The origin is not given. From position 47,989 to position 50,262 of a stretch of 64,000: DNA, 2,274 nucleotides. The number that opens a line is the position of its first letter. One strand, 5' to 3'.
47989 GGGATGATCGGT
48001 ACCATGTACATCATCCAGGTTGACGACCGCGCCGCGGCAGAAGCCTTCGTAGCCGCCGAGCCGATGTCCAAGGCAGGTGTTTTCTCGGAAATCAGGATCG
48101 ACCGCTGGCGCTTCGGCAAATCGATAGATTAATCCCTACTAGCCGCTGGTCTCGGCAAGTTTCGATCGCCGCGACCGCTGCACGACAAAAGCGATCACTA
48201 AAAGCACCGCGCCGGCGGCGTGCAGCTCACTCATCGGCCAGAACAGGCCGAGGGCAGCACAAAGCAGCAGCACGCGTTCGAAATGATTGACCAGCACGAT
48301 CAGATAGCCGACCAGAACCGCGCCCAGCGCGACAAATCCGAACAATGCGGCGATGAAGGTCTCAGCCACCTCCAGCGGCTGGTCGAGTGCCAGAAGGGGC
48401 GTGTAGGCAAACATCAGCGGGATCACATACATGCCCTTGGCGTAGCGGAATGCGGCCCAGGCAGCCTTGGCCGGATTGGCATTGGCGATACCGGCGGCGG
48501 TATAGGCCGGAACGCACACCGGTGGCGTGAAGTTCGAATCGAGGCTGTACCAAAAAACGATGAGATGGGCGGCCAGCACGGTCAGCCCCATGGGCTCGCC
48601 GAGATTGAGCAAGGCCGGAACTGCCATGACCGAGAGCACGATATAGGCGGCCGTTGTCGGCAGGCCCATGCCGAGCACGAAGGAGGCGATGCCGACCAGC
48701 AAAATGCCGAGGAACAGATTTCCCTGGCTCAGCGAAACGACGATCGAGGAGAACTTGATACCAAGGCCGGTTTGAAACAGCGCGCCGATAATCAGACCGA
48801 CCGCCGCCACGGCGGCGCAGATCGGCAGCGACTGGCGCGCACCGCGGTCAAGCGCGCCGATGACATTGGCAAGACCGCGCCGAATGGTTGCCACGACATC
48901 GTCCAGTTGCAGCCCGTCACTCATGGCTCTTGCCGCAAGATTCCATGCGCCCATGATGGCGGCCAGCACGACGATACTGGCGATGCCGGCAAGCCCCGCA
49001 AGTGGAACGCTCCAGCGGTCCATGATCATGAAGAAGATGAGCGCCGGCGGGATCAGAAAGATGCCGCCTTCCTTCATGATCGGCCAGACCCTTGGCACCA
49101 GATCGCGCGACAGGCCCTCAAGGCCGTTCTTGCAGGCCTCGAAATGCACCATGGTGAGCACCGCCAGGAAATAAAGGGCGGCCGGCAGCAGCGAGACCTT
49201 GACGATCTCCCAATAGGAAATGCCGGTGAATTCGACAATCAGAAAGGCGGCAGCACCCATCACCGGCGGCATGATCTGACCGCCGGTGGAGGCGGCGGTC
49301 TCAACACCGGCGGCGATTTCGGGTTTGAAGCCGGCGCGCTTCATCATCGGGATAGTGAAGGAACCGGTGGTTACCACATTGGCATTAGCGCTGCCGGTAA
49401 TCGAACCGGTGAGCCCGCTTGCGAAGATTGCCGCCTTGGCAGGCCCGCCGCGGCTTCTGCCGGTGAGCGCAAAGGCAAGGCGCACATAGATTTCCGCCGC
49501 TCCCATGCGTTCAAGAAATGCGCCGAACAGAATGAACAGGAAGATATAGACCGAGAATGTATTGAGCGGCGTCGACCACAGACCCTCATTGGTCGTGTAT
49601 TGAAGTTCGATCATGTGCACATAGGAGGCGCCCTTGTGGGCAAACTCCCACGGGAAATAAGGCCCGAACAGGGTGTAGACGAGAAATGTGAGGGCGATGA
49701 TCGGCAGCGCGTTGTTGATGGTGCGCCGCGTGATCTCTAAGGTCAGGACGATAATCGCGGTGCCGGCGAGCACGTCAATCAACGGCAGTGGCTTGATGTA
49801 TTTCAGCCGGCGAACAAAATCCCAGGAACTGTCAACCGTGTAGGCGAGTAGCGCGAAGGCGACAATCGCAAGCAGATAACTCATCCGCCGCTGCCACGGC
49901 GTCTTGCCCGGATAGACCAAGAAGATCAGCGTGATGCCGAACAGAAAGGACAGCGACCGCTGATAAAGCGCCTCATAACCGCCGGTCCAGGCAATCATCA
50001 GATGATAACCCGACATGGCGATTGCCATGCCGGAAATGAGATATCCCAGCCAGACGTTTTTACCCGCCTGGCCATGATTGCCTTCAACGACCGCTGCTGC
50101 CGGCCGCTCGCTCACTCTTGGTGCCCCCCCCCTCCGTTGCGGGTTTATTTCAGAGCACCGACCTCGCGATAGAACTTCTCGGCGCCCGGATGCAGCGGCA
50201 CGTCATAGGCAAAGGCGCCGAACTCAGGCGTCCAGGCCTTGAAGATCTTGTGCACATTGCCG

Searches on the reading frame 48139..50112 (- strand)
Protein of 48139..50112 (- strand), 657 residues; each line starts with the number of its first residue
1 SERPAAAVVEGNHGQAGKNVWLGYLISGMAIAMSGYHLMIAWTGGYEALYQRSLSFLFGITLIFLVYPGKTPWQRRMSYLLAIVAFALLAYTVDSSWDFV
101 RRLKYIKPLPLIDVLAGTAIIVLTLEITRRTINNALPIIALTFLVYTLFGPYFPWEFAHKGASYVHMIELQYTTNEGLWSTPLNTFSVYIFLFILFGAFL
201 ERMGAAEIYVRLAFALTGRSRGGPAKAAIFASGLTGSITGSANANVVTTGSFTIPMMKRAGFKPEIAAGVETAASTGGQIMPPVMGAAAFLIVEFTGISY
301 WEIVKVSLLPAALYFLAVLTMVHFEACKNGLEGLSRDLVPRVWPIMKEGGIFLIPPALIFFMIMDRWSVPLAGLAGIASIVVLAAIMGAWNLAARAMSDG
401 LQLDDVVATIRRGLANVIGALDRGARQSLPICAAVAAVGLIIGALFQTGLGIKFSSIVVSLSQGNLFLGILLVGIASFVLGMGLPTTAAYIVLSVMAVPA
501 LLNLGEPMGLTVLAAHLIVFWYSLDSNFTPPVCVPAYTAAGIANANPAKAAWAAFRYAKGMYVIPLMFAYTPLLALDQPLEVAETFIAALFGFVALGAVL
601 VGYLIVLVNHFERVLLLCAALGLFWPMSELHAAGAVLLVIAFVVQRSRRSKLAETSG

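Call 48: search_protein_families(library=ncbifam, proteins=[window:48139-50112:-], max_evalue=0.00001)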
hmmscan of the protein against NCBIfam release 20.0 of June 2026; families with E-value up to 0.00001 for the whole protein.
window:48139-50112:- (657 aa): 2 families
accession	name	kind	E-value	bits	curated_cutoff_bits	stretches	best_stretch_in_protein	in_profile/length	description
TIGR02123.1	TRAP_fused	subfamily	7.5e-180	599.6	320.65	1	24-650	3-613/615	TRAP transporter fused permease subunit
TIGR00786.1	dctM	subfamily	7.5e-19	67.7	268.45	1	190-574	43-400/405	TRAP transporter large permease subunit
